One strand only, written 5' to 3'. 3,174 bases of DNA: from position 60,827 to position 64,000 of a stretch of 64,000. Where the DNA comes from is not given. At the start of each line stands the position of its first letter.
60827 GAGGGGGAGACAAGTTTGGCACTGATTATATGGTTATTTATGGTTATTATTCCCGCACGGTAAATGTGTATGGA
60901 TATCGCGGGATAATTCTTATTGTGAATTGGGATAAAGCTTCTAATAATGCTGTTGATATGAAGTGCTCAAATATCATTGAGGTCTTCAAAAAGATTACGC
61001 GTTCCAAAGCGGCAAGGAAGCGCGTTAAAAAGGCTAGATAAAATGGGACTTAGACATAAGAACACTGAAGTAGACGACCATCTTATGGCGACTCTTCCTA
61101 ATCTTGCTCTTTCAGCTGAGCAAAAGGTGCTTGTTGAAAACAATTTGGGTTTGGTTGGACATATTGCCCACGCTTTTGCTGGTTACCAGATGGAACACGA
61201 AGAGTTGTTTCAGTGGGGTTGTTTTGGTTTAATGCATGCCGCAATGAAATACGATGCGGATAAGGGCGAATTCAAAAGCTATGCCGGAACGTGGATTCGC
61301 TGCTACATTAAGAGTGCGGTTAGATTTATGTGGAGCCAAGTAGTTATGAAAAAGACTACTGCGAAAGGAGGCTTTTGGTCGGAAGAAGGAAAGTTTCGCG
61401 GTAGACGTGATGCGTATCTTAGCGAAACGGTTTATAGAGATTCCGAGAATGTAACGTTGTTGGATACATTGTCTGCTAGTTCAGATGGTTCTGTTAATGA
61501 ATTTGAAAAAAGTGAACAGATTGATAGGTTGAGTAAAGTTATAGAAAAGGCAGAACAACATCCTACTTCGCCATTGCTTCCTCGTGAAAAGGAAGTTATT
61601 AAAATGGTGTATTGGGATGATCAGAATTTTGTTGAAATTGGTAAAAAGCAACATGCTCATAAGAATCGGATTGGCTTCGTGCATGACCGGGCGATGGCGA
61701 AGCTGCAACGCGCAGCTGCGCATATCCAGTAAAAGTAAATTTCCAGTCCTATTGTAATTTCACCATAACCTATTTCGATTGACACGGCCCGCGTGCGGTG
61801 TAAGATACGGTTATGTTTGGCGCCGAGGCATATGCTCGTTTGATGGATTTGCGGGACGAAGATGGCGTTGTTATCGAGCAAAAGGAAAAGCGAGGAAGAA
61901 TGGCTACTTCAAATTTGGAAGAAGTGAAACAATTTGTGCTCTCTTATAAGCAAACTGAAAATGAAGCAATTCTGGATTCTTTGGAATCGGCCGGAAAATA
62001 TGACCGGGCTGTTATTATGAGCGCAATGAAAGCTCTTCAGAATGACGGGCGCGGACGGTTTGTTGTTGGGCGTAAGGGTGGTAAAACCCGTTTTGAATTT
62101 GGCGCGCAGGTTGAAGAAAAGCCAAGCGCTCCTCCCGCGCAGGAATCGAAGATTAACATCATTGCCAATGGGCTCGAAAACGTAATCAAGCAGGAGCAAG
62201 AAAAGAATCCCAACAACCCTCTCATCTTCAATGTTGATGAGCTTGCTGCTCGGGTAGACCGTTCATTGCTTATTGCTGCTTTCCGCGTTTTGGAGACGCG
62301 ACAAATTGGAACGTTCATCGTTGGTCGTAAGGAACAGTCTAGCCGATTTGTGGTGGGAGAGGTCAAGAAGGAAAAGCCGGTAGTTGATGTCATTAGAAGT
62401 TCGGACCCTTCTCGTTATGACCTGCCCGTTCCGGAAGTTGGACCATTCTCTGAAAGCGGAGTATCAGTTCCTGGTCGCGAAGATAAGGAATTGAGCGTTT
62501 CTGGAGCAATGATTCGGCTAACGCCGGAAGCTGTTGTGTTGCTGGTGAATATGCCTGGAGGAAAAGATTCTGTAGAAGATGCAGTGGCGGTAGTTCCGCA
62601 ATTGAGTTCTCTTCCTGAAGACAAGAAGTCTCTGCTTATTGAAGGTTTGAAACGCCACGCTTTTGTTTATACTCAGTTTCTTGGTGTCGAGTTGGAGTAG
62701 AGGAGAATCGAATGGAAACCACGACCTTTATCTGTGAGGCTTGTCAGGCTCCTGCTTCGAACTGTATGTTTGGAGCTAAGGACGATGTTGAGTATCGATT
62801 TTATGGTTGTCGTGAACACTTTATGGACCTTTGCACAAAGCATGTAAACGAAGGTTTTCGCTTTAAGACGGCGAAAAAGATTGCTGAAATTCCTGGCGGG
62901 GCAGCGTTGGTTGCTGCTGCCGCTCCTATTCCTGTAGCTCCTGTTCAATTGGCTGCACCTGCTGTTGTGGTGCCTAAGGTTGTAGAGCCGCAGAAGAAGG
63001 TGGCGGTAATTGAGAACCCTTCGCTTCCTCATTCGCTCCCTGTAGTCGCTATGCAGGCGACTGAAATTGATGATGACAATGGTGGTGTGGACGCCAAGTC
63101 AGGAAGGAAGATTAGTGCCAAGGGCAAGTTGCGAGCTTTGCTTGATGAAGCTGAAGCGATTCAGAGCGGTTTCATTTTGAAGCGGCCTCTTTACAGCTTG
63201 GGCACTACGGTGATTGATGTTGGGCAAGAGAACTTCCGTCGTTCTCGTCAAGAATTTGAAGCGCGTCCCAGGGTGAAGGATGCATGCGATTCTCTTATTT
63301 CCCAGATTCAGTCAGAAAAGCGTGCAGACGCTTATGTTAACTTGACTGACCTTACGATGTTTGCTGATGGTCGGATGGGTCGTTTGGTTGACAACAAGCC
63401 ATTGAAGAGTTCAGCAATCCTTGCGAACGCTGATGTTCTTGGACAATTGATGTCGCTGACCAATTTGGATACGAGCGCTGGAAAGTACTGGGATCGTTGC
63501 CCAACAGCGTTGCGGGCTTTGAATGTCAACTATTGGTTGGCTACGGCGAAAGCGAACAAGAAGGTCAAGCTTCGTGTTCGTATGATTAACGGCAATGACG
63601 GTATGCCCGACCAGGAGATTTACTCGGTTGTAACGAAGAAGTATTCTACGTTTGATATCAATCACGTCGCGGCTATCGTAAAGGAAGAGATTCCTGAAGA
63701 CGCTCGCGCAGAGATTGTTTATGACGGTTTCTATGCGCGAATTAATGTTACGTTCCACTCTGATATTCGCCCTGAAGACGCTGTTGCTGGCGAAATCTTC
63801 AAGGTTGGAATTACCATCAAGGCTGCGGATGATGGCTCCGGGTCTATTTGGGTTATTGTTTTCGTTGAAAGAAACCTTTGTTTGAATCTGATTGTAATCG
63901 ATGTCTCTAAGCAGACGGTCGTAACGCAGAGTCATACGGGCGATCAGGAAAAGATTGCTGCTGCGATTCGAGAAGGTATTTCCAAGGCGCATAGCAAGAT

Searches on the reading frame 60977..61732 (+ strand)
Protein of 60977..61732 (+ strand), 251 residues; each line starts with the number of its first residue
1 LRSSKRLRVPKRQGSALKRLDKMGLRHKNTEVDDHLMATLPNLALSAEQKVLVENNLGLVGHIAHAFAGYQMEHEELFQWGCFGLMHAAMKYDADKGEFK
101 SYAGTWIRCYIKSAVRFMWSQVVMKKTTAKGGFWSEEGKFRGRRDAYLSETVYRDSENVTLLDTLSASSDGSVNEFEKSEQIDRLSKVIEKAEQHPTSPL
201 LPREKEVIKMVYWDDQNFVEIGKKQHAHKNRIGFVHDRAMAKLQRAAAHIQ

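Call 10: search_protein_families(library=pfam, proteins=[window:60977-61732:+], max_evalue=0.01)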
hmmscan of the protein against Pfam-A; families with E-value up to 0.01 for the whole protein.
window:60977-61732:+ (251 aa): 2 families
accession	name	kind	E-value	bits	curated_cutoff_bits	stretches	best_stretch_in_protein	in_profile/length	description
PF04542.20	Sigma70_r2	-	1.8e-12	47.3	24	1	52-116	1-66/71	Sigma-70 region 2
PF04545.22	Sigma70_r4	-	3.9e-05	23.5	24.1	1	202-244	7-49/50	Sigma-70, region 4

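Call 11: search_protein_families(library=phrogs, proteins=[window:60977-61732:+], max_evalue=0.01)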
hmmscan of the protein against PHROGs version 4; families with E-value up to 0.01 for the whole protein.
window:60977-61732:+ (251 aa): 3 families
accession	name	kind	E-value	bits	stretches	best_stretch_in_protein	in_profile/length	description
phrog_351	-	transcription regulation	1e-26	94.9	1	49-245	505-724/928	RNA polymerase sigma factor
phrog_36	-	transcription regulation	0.0012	19.5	1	179-243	127-183/220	transcriptional regulator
phrog_3512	-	transcription regulation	0.0053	17.9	1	183-243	55-109/130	sigma factor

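Call 16: find_related_loci(query=window:61043-61732:+, collection=viral_contigs, flank=4000)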
Query window:61043-61732:+ (229 aa) in viral_contigs; peptide patterns used: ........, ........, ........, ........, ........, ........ (x = any residue, [..] = any of these).
10 stretches matched a pattern, but none encodes a relative of the query by tblastn (E <= 1e-3).

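Call 21: search_dna_similar(query=window:61043-61732:+, collection=phages, mode=protein, max_evalue=0.001)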
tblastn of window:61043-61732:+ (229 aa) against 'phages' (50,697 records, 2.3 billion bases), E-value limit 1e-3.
Records with a match: 54; places in all: 54; records where one place covers at least 80% of the query: 17.
Best place of each record, by identity: <60% 54.
By first word of the organism name: Bacillus 27; Bacteriophage 16; Salmonella 3; Acinetobacter 2; Enterococcus 2; Vibrio 1; Clostridioides 1; Listeria 1; Staphylococcus 1.
By host as written in the record: - 20; Bacillus cereus 7; Bacillus thuringiensis subsp. Kurstaki 2; Bacillus cereus BtB2-4 2; Homo sapiens 2; Bacillus cereus JCM 2152 2; Bacillus cereus ATCC 14579 2; Priestia megaterium 2; and 15 more.
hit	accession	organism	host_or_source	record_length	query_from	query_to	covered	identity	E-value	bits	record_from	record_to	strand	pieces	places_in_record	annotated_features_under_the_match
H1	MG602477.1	Bacillus phage BCP01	Bacillus cereus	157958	30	222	84%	29.2%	1e-8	60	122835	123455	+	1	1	DNA replication/modification protein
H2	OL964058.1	Bacillus phage vB_BtM_BMBsp2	Bacillus thuringiensis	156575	30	222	84%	28.7%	7e-8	58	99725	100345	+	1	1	RNA polymerase sporulation specific sigma factor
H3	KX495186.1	Bacillus phage PK16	Bacillus cereus ATCC 21772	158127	30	222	84%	28.7%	7e-8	58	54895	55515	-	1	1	putative RNA polymerase sigma factor G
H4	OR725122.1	Bacillus phage BC-VP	Bacillus cereus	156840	30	222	84%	28.2%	3e-7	56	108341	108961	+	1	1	RNA polymerase sigma factor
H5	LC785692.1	Bacillus phage CM1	Bacilus cereus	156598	30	222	84%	27.5%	1e-6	55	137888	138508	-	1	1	RNA polymerase sigma factor G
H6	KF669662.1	Bacillus phage Spock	Bacillus thuringiensis subsp. Kurstaki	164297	30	222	84%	27.3%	3e-4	47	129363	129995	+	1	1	RNA polymerase sigma factor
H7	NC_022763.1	Bacillus phage Spock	Bacillus thuringiensis subsp. Kurstaki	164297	30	222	84%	27.3%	3e-4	47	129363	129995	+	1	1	RNA polymerase sigma factor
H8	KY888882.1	Bacillus phage Flapjack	Bacillus thuringiensis subsp. kurstaki ...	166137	30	222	84%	27.3%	3e-4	47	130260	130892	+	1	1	SigF-like RNA polymerase sigma factor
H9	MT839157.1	Bacteriophage sp.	human fecal samples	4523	30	222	84%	26.2%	3e-6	53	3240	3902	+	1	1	record has no annotation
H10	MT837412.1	Bacteriophage sp.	human fecal samples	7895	30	222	84%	26.2%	3e-6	53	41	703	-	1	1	record has no annotation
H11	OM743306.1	Bacillus phage vB_BcgM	Bacillus mycoides MC118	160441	30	222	84%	26.2%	9e-4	46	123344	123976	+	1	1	sigF: ribonucleoside diphosphate reductase small subunit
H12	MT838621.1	Bacteriophage sp.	human fecal samples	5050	27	199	76%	28.7%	1e-7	57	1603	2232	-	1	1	record has no annotation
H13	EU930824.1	Bacillus phage Bcp1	-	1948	30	222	84%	24.9%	7e-4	46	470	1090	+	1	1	Bcp26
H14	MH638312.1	Bacillus phage Kioshi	Bacillus thuringiensis kurstaki ATCC ...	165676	30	222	84%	24.9%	8e-4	46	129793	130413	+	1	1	201: RNA polymerase sigma factor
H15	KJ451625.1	Bacillus phage Bcp1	Bacillus cereus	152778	30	222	84%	24.9%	9e-4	46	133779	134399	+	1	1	RNA polymerase sigma-70 factor, sigma-B/F/G subfamily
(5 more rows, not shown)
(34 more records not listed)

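Call 31: find_homologous_proteins(query=window:61043-61732:+)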
Query window:61043-61732:+ (229 aa): 1 proteins with E <= 0.001 among 203 candidates. Only proteins of 125 to 401 residues were searched: fused or split forms outside these lengths cannot appear, so this answer is no evidence that the protein stands alone or is whole; lengths 'longer' or 'shorter' looks for them.
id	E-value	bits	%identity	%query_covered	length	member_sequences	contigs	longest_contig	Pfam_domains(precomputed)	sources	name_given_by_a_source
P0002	1.1e-151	521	100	100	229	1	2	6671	PF04542.21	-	-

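Call 103: search_protein_families(library=padloc, proteins=[window:61043-61732:+], max_evalue=0.01)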
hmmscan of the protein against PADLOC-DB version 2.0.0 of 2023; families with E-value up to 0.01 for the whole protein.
window:61043-61732:+ (229 aa): 1 family
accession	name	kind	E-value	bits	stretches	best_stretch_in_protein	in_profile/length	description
PDLC02203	MzaA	-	2e-11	40.9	1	28-93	432-498/683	-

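Call 104: search_protein_families(library=ncbifam, proteins=[window:61043-61732:+], max_evalue=0.01)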
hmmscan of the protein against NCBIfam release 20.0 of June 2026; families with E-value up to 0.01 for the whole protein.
window:61043-61732:+ (229 aa): 45 families (the best 25 are shown)
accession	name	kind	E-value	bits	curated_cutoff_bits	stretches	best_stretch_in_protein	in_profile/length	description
TIGR02937.1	sigma70-ECF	superfamily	6.1e-21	74.7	42.9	1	29-224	5-164/165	sigma-70 family RNA polymerase sigma factor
TIGR02392.1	rpoH_proteo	equivalog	7.2e-14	52.1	323.1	1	28-107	38-118/270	RNA polymerase sigma factor RpoH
NF004935.0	PRK06288.1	equivalog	7.8e-14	51.9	343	2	133-227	177-264/270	RNA polymerase sigma factor WhiG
TIGR02980.1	SigBFG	subfamily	1.7e-13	50.8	234.35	1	27-90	5-69/227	SigB/SigF/SigG family RNA polymerase sigma factor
NF041931.2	MzaA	equivalog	1.7e-13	50.3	800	1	27-92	477-543/726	MZA anti-phage system associated sigma-70 family RNA polymerase sigma factor MzaA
TIGR02479.1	FliA_WhiG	subfamily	2.7e-13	50.2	189.6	2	47-89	21-64/224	FliA/WhiG family RNA polymerase sigma factor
NF005143.0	PRK06596.1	subfamily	2.9e-13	49.9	241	1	28-108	51-132/285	RNA polymerase factor sigma-32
NF005693.0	PRK07500.1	equivalog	7.6e-13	48.2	315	1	30-105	45-121/289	RNA polymerase factor sigma-32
NF004471.0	PRK05803.1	subfamily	3.1e-12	46.2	252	1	26-88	51-114/235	RNA polymerase sporulation sigma factor SigK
TIGR02393.1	RpoD_Cterm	equivalog_domain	5.3e-12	45.9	354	1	28-93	3-69/238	RNA polymerase sigma factor RpoD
TIGR02846.1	spore_sigmaK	equivalog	6e-12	45.6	298.65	2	27-86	50-110/227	RNA polymerase sporulation sigma factor SigK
TIGR02997.1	Sig70-cyanoRpoD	subfamily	3.4e-11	42.9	384.5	1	25-93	75-143/298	RNA polymerase sigma factor, RpoD/SigA family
NF006666.0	PRK09210.1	equivalog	4.5e-11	42.6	572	1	26-93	133-201/370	RNA polymerase sigma factor RpoD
TIGR02885.1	spore_sigF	equivalog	4.6e-11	43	321.45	1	28-94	14-81/231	RNA polymerase sporulation sigma factor SigF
NF004052.0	PRK05572.1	subfamily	5.1e-11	42.6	311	1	25-93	29-101/252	SigF/SigG family RNA polymerase sporulation sigma factor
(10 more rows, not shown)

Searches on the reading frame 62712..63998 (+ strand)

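Call 10: search_protein_families(library=pfam, proteins=[window:62712-63998:+], max_evalue=0.01)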
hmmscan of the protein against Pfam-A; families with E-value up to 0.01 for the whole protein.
window:62712-63998:+ (429 aa): 0 families

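Call 11: search_protein_families(library=phrogs, proteins=[window:62712-63998:+], max_evalue=0.01)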
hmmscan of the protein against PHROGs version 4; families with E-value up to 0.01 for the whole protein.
window:62712-63998:+ (429 aa): 1 family
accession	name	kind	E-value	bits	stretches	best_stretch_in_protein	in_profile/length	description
phrog_1362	-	unknown function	2.2e-10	41.2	1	258-416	93-270/391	-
